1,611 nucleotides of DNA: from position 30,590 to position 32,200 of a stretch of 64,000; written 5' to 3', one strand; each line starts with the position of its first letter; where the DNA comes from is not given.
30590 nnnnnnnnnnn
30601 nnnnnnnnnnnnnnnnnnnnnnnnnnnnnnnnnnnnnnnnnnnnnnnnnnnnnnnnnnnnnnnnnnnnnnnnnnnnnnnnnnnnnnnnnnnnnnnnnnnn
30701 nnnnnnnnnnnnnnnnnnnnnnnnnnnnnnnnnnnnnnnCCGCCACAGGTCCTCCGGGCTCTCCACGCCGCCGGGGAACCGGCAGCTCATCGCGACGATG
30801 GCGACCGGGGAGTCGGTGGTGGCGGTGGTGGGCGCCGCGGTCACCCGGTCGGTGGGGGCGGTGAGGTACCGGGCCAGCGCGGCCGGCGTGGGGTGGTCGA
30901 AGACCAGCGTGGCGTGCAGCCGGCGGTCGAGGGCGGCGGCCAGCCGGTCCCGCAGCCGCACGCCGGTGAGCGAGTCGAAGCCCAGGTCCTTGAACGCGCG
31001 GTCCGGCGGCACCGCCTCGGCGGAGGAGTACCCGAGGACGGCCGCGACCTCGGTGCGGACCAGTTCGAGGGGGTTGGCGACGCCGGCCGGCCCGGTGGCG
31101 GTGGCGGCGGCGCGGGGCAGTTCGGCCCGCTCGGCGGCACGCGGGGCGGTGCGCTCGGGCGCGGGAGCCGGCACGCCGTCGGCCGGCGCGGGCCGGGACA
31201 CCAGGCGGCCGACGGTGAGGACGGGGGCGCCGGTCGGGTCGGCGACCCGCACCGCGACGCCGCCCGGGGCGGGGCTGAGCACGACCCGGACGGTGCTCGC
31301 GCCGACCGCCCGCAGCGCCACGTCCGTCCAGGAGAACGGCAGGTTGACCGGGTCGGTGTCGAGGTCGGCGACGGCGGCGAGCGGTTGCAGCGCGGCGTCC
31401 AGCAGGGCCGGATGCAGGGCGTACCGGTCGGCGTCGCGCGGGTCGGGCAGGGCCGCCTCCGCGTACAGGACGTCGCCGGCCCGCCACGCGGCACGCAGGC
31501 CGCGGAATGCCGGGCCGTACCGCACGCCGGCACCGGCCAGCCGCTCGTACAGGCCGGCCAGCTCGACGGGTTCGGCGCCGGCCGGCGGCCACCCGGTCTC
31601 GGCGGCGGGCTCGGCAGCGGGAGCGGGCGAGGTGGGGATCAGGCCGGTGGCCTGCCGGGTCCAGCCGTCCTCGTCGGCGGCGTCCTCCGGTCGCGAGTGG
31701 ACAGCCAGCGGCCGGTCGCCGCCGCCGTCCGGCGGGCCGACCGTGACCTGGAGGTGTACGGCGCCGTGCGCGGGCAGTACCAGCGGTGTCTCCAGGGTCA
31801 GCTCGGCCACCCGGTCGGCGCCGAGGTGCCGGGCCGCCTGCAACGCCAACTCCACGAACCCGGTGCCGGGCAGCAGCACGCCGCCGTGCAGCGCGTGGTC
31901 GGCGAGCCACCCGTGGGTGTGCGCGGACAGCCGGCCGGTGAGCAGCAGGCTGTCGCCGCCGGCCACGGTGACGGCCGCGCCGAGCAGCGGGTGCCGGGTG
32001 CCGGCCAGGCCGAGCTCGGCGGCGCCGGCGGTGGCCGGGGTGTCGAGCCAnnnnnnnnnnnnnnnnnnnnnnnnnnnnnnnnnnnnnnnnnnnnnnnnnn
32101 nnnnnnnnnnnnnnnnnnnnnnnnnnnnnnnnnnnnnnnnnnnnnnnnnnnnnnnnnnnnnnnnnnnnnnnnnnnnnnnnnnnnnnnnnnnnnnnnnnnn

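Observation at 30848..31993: Module 4 has an apparently intact DH but no KR at all (KS-AT-DH-ACP)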

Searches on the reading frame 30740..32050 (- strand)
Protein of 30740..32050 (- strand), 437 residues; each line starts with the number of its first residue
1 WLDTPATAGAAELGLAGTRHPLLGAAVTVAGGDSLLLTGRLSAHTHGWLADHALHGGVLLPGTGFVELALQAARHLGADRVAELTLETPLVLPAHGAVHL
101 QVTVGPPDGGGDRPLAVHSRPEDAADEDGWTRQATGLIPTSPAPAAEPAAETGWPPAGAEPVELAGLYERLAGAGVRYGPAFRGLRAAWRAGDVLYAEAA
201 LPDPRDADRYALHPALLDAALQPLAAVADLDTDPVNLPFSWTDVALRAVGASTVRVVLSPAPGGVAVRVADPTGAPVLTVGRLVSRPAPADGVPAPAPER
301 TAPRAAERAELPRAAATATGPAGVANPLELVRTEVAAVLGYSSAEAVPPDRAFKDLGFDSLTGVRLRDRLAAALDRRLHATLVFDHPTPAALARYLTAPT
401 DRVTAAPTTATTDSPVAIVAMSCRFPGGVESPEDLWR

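Call 5: search_protein_families(library=pfam, proteins=[window:30740-32050:-], max_evalue=10)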
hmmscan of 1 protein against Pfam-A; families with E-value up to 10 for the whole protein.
window:30740-32050:- (437 aa): 4 families
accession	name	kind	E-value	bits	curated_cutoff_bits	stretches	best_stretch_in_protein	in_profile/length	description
PF21089.3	PKS_DH_N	-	1e-29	102.9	27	1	20-120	1-103/103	Polyketide synthase dehydratase domain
PF14765.12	PS-DH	-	1.2e-20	74.1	23.7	1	148-292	3-163/166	Polyketide synthase dehydratase N-terminal domain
PF00550.31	PP-binding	-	5.6e-13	49.4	20.8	1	330-396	2-67/67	Phosphopantetheine attachment site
PF00109.32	ketoacyl-synt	-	0.001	19.1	20.8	1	414-437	2-24/252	Beta-ketoacyl synthase, N-terminal domain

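Call 15: find_related_loci(query=window:30740-32050:-, collection=genome_contigs, flank=10000)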
Query window:30740-32050:- (437 aa) in genome_contigs; peptide patterns used: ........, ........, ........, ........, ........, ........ (x = any residue, [..] = any of these).
597 stretches matched a pattern (row limit reached: there are more); 538 encode a relative of the query (tblastn E <= 1e-3); the best 80 are kept; 78 distinct loci.
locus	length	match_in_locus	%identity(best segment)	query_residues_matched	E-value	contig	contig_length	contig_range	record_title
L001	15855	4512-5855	47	1-437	2e-95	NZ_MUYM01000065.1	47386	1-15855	Lentzea kentuckyensis strain NRRL B-24416 NRRL_B-24416_contig_65, whole genome shotgun sequence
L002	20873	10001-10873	55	1-287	1e-81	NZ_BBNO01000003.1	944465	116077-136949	Streptomyces lydicamycinicus strain TP-A0598, whole genome shotgun sequence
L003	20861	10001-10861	54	1-288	4e-81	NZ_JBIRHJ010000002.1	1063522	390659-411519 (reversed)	Streptomyces sp. NPDC017940 NPDC017940_257_H10.ctg-0002, whole genome shotgun sequence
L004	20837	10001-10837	57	5-290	7e-81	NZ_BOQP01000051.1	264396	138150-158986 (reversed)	Winogradskya consettensis strain NBRC 14913 sequence051, whole genome shotgun sequence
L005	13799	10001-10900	50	1-295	2e-77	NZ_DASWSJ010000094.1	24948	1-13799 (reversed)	MAG: Actinophytocola sp. isolate SMAG_U3546 k141_1895234, whole genome shotgun sequence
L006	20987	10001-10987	47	1-325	6e-77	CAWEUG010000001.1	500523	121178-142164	MAG: uncultured Solirubrobacterales bacterium isolate MFD04935.bin.1.79 genome assembly, contig: contig_1274, whole geno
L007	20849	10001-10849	51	11-295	1e-76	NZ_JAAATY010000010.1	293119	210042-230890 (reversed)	Kibdelosporangium persicum strain 4NS15 sequence_10, whole genome shotgun sequence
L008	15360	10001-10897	53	1-295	8e-77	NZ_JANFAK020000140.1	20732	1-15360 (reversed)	Streptomyces sp. Isolate_45 NODE_140_length_20732_cov_76.952, whole genome shotgun sequence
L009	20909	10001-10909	52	1-302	3e-76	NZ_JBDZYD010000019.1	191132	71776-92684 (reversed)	Amycolatopsis melonis strain NEAU-NG30 NG30-Scaffold19, whole genome shotgun sequence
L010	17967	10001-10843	54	13-290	1e-75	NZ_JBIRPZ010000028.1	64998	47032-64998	Streptomyces sp. NPDC021212 NPDC021212_153_H9.ctg-0028, whole genome shotgun sequence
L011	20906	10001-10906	50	1-295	3e-75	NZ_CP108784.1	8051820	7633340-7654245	Embleya sp. NBC_00888 chromosome, complete genome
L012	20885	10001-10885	53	1-291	3e-75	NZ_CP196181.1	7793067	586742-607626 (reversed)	Streptomyces sp. HUAS TT3 chromosome, complete genome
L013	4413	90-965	53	1-290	4e-75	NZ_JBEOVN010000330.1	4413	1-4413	Streptomyces sp. NPDC002785 NPDC002785_151_C7.ctg-0330, whole genome shotgun sequence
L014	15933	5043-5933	53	5-295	6e-76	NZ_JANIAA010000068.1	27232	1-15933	Streptomyces rugosispiralis strain RCU-064 68, whole genome shotgun sequence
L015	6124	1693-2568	52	1-290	2e-74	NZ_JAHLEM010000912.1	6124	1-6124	Streptomyces niphimycinicus strain 4503 contig912, whole genome shotgun sequence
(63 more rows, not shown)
